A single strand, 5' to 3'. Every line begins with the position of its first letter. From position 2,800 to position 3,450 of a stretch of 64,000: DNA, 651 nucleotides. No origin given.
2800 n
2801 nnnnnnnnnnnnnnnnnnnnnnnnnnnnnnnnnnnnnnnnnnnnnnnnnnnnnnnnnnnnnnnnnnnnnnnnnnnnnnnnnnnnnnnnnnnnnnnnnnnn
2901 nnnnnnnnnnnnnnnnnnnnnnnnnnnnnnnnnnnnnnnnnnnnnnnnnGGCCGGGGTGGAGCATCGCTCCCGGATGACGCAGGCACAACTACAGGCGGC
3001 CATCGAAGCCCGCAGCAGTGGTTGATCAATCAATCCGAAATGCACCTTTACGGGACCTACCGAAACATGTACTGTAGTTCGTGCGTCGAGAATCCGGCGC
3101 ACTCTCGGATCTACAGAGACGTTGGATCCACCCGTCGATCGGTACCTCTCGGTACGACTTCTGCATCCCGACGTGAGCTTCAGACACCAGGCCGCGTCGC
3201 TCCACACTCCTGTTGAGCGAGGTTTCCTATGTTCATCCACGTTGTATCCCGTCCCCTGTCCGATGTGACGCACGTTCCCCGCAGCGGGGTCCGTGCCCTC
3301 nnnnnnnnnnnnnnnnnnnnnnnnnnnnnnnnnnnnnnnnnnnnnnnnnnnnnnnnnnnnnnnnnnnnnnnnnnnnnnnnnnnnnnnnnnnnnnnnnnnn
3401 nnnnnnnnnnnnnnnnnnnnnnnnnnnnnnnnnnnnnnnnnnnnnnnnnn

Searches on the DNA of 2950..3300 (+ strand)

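Call 52: search_rna_families(source=window, start=2950, end=3300, threshold=evalue, max_evalue=10)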
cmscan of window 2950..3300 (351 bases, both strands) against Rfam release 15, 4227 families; matches with E-value up to 10: 1.
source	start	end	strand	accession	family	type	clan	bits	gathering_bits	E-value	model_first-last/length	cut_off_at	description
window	3074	3187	+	RF00058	HgcF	Gene; snRNA; snoRNA; HACA-box;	-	9.2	70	7.9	1-168/168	no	HgcF RNA (Pab35)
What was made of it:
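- Tried and rejected: In E-value mode on the leader it returned only one meaningless snoRNA hit at E 7.9 (call 52).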

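Call 67: build_rna_model(alignment_id=A5, structure=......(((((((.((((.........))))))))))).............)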
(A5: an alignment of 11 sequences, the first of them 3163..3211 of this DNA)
Model R1 built from alignment A5 (11 sequences, 51 columns); structure: as given.
model positions 49; base pairs 11; branch points 0; effective number of sequences 11; information 0.89 bits per position. Calibrated on 0.2 Mb of random sequence (short: E-values are rough).
structure used (alignment columns):
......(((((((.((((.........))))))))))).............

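Call 68: search_with_rna_model(model_id=R1, sources=[window, L001, L005, L006, L007, L008, L009, L010, L011, L012, L013, L014, L015, L016, L017, L018, L019, L020, L021, L022, L023, L024, L025, L026, L027, L028, L029, L030, L031, L032, L033, L034, L035, L036, L037, L038, L039, L040, L041, L042, L043, L044, L045, L046, L047, L048, L049, L050, L051, L052, L053, L054, L055, L056, L057, L058, L059, L060, L061, L062, L063, L064, L065, L066, L067, L068, L069, L070, L071, L072, L073, L074, L075, L076, L077, L078, L079, L080, L081, L082, L083, L084, L085, L086, L087, L208, L209, L210, L212], max_evalue=10)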
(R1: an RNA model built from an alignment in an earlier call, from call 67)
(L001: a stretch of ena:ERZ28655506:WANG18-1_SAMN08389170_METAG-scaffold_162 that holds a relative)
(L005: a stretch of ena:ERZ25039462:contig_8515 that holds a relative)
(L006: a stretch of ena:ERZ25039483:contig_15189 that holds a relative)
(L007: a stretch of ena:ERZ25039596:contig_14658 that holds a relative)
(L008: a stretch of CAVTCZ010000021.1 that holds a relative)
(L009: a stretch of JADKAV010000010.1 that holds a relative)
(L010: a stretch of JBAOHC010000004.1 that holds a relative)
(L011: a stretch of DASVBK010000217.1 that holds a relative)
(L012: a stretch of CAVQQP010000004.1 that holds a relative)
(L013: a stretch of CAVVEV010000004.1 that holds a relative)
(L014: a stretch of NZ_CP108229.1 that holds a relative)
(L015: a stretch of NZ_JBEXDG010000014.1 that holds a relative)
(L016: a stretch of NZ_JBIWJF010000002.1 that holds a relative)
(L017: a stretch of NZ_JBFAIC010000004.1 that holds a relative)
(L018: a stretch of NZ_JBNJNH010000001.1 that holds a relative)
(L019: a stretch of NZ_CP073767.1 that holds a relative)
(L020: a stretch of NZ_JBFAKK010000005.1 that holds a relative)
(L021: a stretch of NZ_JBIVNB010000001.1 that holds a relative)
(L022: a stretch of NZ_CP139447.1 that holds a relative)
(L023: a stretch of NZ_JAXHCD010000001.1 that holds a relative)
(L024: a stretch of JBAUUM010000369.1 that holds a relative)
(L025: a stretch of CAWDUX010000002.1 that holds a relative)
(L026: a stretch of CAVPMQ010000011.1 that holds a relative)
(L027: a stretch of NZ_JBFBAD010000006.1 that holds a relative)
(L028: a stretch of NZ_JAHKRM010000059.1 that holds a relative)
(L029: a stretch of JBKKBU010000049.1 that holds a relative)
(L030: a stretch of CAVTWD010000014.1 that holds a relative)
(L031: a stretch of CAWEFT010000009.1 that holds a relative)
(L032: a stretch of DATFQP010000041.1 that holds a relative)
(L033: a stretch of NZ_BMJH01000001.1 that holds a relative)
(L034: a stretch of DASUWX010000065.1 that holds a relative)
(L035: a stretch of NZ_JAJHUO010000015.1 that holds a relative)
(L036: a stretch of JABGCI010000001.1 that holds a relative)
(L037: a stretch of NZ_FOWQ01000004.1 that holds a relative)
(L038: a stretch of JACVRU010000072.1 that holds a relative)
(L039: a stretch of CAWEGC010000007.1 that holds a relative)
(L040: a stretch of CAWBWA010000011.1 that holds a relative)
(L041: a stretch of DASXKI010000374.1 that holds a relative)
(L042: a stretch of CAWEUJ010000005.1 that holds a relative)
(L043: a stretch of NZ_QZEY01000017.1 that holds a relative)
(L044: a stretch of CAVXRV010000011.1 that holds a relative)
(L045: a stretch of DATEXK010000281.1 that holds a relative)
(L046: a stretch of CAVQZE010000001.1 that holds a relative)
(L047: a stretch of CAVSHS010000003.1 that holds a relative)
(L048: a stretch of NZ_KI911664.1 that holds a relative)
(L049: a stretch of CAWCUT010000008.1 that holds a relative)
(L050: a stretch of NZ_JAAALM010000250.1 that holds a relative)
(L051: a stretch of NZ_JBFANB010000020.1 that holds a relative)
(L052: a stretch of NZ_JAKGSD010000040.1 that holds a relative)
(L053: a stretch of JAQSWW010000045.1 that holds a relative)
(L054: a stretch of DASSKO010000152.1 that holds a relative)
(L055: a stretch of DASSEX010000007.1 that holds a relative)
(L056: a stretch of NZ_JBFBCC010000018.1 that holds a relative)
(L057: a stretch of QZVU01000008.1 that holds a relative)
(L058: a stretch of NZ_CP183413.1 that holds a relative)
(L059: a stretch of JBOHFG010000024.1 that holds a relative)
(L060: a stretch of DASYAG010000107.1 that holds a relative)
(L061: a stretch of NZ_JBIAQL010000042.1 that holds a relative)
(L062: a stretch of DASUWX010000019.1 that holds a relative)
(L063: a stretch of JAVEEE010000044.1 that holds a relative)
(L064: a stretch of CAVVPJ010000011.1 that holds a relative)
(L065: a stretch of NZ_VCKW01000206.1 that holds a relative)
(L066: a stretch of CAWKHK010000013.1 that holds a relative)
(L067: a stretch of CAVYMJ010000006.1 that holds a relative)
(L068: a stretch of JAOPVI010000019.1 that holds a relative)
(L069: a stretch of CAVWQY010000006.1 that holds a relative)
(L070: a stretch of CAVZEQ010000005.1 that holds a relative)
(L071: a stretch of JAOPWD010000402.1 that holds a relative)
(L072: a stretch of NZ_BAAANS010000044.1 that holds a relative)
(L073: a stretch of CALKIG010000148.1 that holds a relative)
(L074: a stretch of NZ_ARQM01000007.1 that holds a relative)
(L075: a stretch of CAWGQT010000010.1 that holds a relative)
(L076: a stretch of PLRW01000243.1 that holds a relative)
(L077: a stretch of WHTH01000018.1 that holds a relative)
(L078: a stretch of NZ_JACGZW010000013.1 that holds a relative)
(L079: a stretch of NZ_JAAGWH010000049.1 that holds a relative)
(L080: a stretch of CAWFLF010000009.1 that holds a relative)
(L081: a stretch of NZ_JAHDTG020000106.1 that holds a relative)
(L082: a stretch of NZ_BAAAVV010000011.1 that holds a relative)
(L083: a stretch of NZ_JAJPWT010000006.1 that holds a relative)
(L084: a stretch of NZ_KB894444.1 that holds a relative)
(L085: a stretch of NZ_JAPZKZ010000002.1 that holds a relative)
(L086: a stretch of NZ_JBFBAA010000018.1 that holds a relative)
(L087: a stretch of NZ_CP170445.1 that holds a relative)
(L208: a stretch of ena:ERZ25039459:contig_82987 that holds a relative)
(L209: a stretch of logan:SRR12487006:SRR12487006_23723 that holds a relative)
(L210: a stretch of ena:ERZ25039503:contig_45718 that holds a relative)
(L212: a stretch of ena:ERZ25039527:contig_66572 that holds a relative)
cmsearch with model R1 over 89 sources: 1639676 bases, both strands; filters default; matches with E-value up to 10: 33.
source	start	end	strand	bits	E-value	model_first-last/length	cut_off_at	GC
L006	6998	7046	+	54.6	4.8e-12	1-49/49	no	0.63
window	3163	3211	+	54.1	6.5e-12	1-49/49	no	0.65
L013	7461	7509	+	53.1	1.3e-11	1-49/49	no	0.61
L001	7999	8047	+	52.4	2e-11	1-49/49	no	0.65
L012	7193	7241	+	52.2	2.3e-11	1-49/49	no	0.65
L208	7119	7167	+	52.2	2.4e-11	1-49/49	no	0.61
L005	7730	7779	+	50.2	8.6e-11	1-49/49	no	0.66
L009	7126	7173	+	48.5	2.7e-10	1-49/49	no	0.62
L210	7830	7878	+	47.9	4.1e-10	1-49/49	no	0.63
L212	7552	7600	+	45.7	1.7e-09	1-49/49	no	0.61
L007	6635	6683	+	41.3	3.3e-08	1-49/49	no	0.55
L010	8418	8479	-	19.4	0.068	1-49/49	no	0.71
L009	14079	14121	+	17.4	0.26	1-49/49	no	0.7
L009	13832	13883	-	17.3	0.27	1-49/49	no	0.63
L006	10585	10624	+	16.3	0.54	1-49/49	no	0.68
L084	18594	18633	+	16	0.64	1-49/49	no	0.7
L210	6229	6270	+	15.4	0.93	1-49/49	no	0.71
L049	11846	11927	+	14.6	1.6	1-49/49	no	0.71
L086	9937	9983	-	14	2.4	1-49/49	no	0.74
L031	19677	19752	+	13.9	2.5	1-49/49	no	0.67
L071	3700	3739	+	13.4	3.6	1-49/49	no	0.77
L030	2728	2761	+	13.2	4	1-49/49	no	0.71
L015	2230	2276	-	13.1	4.4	1-49/49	no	0.74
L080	3157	3172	+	13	4.6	15-30/49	no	0.75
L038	1863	1922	-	12.8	5.2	1-49/49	no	0.78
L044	8482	8539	+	12.8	5.5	1-49/49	no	0.72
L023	14650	14722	-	12.7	5.8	1-49/49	no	0.75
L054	11882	11931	-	12.6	5.9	1-49/49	no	0.64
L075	18089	18100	-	12.2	7.8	17-28/49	no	0.58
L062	379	416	-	12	9.1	1-49/49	no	0.76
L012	10555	10594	+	11.9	9.5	1-49/49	no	0.65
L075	2557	2599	+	11.9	9.9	1-49/49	no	0.79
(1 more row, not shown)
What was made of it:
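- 3169..3199 (+): Conserved leader hairpin 30 nt upstream of the sigma-fusion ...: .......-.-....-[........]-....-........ The core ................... is invariant. It is a candidate RNA target of the ANTAR protein (inference). One copy per locus in 1.6 Mb (call 68).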

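Call 96: search_with_rna_model(model_id=R1, sources=[L213, L214, L215], max_evalue=10, filters=off, show_alignments=3)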
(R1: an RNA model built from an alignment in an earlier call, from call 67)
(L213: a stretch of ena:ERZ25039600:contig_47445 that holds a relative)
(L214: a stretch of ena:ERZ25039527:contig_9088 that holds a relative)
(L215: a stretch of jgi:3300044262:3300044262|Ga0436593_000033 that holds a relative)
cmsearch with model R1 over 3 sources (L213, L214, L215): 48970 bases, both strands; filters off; matches with E-value up to 10: 79.
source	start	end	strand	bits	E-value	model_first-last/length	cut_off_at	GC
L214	7904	7951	+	35.6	4.1e-08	1-49/49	no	0.62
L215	14065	14114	+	16.1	0.018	1-49/49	no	0.7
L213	15899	15932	-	14.7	0.044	1-49/49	no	0.82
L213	16174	16211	-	13.9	0.075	1-49/49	no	0.79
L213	3969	4018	-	13.8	0.08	1-49/49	no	0.68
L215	1458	1498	-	13.1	0.13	1-49/49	no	0.83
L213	12526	12560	+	11.8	0.32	1-49/49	no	0.71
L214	2587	2630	-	11.7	0.34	1-49/49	no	0.68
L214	3077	3131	-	10.8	0.59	1-49/49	no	0.76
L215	14189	14222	-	10.5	0.73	1-49/49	no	0.44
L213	10167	10215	-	10.4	0.78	1-49/49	no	0.67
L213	9862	9915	-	10.4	0.79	1-49/49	no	0.69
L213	16594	16624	+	10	1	1-49/49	no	0.77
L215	3089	3124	-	9.8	1.2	1-49/49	no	0.72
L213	6423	6463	-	9.7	1.2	1-49/49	no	0.76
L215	11318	11378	+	9.6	1.3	1-49/49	no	0.74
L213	754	790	+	9.6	1.3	1-49/49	no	0.62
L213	8144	8180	+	9.6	1.4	1-49/49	no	0.78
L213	16673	16704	+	9.5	1.4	1-49/49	no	0.81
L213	8330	8367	-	9.5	1.5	1-49/49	no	0.74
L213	16679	16719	-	9.4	1.5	1-49/49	no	0.76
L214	2791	2843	+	9.3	1.6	1-49/49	no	0.79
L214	16113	16155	-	9.2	1.7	1-49/49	no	0.79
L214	15798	15858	-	9.2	1.8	1-49/49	no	0.74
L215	12950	12993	+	8.9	2.1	1-49/49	no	0.82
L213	13251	13300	-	8.9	2.1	1-49/49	no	0.7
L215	406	443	+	8.9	2.1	1-49/49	no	0.84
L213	153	198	-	8.9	2.2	1-49/49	no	0.67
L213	7159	7208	+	8.8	2.2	1-49/49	no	0.74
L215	5745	5781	+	8.8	2.2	1-49/49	no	0.84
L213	6284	6322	+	8.8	2.3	1-49/49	no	0.77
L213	10308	10360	+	8.8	2.3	1-49/49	no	0.7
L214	13799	13851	-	8.6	2.5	1-49/49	no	0.79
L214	3894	3955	+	8.6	2.5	1-49/49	no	0.68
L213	6717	6754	-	8.6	2.6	1-49/49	no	0.74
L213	3843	3879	-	8.5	2.7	1-49/49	no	0.65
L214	16532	16582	+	8.4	2.9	1-49/49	no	0.76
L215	8081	8116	-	8.4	3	1-49/49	no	0.83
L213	4038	4069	-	8.3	3.2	1-49/49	no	0.66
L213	1830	1864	+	8.2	3.4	1-49/49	no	0.74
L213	8765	8796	+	8.2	3.4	1-49/49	no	0.72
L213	5290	5342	-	8.2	3.5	1-49/49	no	0.7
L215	8396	8440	+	8.1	3.6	1-49/49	no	0.73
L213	1536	1566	+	8.1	3.6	1-49/49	no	0.74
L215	3272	3302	+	8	3.7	1-49/49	no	0.77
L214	4014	4069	-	8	3.8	1-49/49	no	0.64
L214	16990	17033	+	7.8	4.3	1-49/49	no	0.64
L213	9332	9384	+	7.8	4.3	1-49/49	no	0.75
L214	4837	4872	+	7.8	4.5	1-49/49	no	0.72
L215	6640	6701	-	7.7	4.6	1-49/49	no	0.74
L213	9995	10038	-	7.7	4.7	1-49/49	no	0.75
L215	12353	12398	+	7.7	4.8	1-49/49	no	0.78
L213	6085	6139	+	7.6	4.9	1-49/49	no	0.78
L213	14338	14371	-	7.5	5.5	1-49/49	no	0.85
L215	1401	1441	+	7.4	5.6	1-49/49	no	0.76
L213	3120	3148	-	7.4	5.8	1-49/49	no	0.69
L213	6016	6062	+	7.4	5.8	1-49/49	no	0.74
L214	5361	5397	+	7.4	5.8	1-49/49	no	0.78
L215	14195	14228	+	7.4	5.9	1-49/49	no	0.47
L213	9800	9846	+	7.3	6.3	1-49/49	no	0.68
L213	11759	11796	-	7.2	6.5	1-49/49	no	0.71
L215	2483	2523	+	7.1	6.9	1-49/49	no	0.76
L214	9288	9326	-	7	7.7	10-34/49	no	0.74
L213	10052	10086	-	6.9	7.8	1-49/49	no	0.71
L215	4566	4615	-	6.9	7.8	1-49/49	no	0.68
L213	14618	14658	-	6.9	8.2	1-49/49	no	0.8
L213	8978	9020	-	6.8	8.5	1-49/49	no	0.81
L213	8564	8616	+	6.8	8.7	1-49/49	no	0.68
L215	2156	2184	-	6.8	8.7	1-49/49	no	0.76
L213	7609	7643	+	6.8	8.8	1-49/49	no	0.66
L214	13628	13659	+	6.7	8.9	1-49/49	no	0.75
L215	2681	2712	+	6.7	9.2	1-49/49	no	0.75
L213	11848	11886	-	6.7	9.3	1-49/49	no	0.69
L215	8471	8502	+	6.7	9.3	1-49/49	no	0.72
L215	7219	7253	-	6.6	9.5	1-49/49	no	0.77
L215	11099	11130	-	6.6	9.5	1-49/49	no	0.72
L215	9234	9268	+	6.6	9.6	1-49/49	no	0.74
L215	5051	5086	+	6.6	9.7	1-49/49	no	0.81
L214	10565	10616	-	6.6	9.7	1-49/49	no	0.77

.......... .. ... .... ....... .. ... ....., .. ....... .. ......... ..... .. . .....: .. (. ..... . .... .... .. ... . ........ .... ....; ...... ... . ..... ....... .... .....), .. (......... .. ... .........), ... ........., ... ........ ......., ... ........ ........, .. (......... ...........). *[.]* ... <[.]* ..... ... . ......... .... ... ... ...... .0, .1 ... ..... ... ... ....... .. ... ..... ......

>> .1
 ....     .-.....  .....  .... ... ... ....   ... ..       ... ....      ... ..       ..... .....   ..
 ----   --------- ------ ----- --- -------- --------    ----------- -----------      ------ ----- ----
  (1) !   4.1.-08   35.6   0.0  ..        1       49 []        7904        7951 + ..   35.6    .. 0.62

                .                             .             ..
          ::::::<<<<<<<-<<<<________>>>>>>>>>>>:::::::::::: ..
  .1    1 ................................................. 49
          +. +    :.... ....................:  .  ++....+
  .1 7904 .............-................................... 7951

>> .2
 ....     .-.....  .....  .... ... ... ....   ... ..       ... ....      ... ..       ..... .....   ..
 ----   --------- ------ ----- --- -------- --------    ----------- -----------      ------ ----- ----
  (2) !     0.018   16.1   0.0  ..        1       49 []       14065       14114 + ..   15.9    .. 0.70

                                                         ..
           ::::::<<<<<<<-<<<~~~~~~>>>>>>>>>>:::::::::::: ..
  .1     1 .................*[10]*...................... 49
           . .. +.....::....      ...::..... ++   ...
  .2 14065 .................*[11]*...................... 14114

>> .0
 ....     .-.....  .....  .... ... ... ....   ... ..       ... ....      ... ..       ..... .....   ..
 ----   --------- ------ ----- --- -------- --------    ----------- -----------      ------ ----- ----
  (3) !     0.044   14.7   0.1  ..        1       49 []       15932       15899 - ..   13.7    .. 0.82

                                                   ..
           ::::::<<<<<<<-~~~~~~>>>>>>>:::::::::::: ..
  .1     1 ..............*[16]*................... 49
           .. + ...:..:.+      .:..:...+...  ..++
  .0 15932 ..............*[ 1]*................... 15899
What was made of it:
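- Among 3 sigma-fusion loci without an adjacent ANTAR gene it is absent from 2 (call 96). One sigma-fusion locus (L214) keeps the hairpin without an adjacent ANTAR gene (call 96).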
